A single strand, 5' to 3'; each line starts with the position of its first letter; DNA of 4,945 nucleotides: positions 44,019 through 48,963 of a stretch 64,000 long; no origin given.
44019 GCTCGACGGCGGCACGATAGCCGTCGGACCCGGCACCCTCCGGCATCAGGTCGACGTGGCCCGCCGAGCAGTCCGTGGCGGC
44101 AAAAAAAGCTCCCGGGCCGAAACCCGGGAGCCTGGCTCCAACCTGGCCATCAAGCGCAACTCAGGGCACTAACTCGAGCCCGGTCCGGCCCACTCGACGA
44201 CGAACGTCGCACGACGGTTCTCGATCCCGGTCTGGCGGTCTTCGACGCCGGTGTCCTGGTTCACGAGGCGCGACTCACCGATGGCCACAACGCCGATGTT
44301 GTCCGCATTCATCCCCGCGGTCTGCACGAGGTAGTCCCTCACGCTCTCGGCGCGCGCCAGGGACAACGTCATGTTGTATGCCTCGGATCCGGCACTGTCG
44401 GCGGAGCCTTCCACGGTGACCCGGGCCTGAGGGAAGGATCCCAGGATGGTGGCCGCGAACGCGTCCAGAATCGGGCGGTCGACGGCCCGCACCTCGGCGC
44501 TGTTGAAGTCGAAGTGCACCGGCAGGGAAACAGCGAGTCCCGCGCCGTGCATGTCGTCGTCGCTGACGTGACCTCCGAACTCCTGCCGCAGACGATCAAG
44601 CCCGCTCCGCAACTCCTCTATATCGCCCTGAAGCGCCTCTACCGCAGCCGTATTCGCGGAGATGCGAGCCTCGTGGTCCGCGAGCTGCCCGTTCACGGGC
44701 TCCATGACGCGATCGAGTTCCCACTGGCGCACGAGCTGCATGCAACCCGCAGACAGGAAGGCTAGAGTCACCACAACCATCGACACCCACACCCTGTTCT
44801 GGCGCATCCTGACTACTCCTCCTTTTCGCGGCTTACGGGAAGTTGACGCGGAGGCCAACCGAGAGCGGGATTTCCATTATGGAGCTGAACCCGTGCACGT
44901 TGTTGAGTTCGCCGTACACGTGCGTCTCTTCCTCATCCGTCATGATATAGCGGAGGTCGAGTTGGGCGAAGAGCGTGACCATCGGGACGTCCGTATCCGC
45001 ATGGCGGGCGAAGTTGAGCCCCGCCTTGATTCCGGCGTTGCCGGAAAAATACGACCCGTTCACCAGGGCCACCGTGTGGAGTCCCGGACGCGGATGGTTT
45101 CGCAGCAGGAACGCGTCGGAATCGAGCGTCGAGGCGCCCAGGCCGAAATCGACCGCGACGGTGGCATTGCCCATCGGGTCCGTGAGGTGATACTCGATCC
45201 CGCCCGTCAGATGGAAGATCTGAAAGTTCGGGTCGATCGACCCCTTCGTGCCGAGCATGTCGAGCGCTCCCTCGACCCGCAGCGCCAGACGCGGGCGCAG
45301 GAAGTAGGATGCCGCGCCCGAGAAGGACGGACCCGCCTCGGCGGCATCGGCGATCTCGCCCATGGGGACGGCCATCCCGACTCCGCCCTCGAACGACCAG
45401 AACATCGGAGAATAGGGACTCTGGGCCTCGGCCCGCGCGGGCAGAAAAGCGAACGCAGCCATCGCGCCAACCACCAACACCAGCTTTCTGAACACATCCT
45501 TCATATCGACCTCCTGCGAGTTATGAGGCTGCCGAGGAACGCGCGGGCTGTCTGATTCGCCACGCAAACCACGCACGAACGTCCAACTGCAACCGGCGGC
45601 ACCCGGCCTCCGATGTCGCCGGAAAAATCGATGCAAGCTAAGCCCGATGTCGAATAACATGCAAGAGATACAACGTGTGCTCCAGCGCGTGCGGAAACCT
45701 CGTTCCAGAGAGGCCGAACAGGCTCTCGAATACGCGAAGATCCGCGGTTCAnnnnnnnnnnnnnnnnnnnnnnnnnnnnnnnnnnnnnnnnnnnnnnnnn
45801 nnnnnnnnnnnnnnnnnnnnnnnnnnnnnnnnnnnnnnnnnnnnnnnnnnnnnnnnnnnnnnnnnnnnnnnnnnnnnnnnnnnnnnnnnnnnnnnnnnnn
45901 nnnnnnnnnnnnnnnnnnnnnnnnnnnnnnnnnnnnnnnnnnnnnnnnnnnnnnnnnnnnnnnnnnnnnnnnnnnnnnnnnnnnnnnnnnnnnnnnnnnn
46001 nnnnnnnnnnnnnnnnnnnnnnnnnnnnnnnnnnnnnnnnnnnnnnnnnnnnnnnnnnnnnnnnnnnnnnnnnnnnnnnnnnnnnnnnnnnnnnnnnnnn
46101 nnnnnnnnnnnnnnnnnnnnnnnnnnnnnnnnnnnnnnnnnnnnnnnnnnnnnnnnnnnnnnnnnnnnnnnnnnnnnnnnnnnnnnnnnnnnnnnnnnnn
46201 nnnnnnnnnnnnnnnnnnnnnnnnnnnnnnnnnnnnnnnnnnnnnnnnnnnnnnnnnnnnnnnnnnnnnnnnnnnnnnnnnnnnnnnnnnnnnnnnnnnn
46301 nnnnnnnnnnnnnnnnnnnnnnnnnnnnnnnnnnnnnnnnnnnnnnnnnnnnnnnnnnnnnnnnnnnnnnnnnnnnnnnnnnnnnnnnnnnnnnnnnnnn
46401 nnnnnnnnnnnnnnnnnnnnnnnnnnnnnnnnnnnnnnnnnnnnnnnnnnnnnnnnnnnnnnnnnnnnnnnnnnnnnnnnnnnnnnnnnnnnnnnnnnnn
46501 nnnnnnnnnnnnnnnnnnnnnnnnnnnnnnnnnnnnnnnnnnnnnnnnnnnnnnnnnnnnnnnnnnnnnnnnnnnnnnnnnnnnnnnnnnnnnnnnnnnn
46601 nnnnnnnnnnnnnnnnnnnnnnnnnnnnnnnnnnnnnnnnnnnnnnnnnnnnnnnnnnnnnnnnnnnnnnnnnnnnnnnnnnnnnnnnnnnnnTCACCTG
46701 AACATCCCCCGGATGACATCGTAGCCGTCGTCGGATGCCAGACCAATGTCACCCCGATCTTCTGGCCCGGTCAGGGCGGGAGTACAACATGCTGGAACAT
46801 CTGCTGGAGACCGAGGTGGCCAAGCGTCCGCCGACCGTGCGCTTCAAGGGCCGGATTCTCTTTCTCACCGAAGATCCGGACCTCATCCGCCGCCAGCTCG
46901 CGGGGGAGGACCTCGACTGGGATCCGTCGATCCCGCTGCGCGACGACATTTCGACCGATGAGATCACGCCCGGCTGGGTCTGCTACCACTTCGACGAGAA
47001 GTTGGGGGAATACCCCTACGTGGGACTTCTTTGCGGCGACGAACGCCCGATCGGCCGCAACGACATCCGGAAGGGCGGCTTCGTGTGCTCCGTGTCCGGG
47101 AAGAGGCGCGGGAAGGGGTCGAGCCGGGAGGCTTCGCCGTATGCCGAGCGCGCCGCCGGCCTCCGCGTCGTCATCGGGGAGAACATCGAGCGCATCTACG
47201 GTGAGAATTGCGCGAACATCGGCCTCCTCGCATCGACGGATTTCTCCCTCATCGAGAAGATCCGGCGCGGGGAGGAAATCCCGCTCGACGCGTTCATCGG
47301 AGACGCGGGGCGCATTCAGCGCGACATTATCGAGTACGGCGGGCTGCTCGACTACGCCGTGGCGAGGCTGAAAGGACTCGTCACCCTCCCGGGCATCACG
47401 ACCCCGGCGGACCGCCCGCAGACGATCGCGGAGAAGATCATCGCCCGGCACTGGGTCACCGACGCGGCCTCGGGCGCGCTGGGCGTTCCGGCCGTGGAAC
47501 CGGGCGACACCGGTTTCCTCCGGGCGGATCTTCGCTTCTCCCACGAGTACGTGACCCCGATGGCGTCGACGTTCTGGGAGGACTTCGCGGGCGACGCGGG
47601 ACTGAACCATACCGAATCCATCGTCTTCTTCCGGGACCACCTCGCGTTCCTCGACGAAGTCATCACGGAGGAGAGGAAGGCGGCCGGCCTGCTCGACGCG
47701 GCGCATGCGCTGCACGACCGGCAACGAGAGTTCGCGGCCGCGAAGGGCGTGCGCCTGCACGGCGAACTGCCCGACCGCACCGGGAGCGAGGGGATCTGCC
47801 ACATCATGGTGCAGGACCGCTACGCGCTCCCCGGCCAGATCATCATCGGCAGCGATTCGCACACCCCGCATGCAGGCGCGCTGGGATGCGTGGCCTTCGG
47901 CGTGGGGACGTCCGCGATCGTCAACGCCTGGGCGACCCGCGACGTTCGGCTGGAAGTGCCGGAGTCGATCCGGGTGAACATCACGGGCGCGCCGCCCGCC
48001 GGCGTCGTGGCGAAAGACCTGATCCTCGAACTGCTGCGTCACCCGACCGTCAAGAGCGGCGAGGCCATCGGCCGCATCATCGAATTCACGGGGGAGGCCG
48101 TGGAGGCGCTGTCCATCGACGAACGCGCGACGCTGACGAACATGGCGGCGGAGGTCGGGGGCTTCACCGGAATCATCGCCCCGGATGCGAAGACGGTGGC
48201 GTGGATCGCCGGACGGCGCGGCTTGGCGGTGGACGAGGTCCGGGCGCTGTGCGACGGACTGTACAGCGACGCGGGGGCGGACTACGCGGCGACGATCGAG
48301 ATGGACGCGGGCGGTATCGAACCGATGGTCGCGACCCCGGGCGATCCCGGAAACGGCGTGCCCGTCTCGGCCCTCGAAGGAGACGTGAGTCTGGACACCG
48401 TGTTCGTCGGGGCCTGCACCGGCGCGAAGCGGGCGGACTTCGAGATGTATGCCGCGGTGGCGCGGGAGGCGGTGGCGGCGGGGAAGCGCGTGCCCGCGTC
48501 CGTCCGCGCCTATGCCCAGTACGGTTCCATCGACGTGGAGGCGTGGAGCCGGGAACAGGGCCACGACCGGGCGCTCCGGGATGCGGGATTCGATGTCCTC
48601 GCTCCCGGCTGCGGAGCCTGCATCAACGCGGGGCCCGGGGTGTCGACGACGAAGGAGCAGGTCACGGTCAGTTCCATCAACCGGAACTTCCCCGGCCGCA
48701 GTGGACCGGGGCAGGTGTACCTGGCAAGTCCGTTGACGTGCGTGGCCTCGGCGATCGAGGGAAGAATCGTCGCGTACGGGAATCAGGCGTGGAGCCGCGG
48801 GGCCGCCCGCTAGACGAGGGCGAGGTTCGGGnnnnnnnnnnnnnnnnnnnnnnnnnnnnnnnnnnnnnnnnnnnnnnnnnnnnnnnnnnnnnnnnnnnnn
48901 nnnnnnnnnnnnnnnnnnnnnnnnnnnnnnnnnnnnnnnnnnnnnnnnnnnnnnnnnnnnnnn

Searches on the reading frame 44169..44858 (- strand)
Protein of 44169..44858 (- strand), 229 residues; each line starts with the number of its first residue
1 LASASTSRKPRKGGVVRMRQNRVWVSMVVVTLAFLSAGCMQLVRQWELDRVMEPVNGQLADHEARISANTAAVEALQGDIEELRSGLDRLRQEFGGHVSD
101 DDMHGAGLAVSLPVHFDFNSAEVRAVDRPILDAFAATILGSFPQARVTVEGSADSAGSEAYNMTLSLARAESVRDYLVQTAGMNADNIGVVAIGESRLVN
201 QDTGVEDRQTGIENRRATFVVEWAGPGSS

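Call 66: search_protein_families(library=pfam, proteins=[window:44169-44858:-], max_evalue=0.00001)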
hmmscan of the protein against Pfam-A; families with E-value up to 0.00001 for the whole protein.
window:44169-44858:- (229 aa): 1 family
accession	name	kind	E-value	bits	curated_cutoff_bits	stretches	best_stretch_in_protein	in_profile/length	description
PF00691.25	OmpA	-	2.6e-18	66.6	27.2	1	116-208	2-94/98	OmpA family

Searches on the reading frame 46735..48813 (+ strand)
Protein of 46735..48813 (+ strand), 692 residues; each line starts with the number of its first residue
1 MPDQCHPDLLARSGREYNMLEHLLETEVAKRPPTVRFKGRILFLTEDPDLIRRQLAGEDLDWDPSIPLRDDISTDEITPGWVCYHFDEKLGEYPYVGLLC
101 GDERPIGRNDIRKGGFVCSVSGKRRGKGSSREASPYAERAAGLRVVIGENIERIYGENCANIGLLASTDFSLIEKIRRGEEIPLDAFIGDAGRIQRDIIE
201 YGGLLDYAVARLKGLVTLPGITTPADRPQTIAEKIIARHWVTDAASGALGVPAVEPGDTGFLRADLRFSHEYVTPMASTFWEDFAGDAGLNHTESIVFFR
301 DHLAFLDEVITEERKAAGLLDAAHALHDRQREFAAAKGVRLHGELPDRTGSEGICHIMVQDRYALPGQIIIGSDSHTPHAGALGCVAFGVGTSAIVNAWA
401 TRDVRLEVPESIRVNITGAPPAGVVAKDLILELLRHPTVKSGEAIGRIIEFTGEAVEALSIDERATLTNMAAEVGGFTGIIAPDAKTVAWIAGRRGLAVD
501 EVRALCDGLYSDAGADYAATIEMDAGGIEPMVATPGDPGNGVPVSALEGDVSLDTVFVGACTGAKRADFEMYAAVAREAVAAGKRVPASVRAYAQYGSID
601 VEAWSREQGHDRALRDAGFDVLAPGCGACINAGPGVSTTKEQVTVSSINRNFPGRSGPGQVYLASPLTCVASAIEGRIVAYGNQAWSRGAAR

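Call 66: search_protein_families(library=pfam, proteins=[window:46735-48813:+], max_evalue=0.00001)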
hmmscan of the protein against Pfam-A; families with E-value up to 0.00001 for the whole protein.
window:46735-48813:+ (692 aa): 2 families
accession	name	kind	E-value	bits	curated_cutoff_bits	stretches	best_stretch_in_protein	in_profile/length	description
PF00330.25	Aconitase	-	6.4e-92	309.4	28.7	2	265-546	21-305/463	Aconitase family (aconitate hydratase)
PF00694.25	Aconitase_C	-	2.9e-06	28.1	22.8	1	121-165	80-124/131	Aconitase C-terminal domain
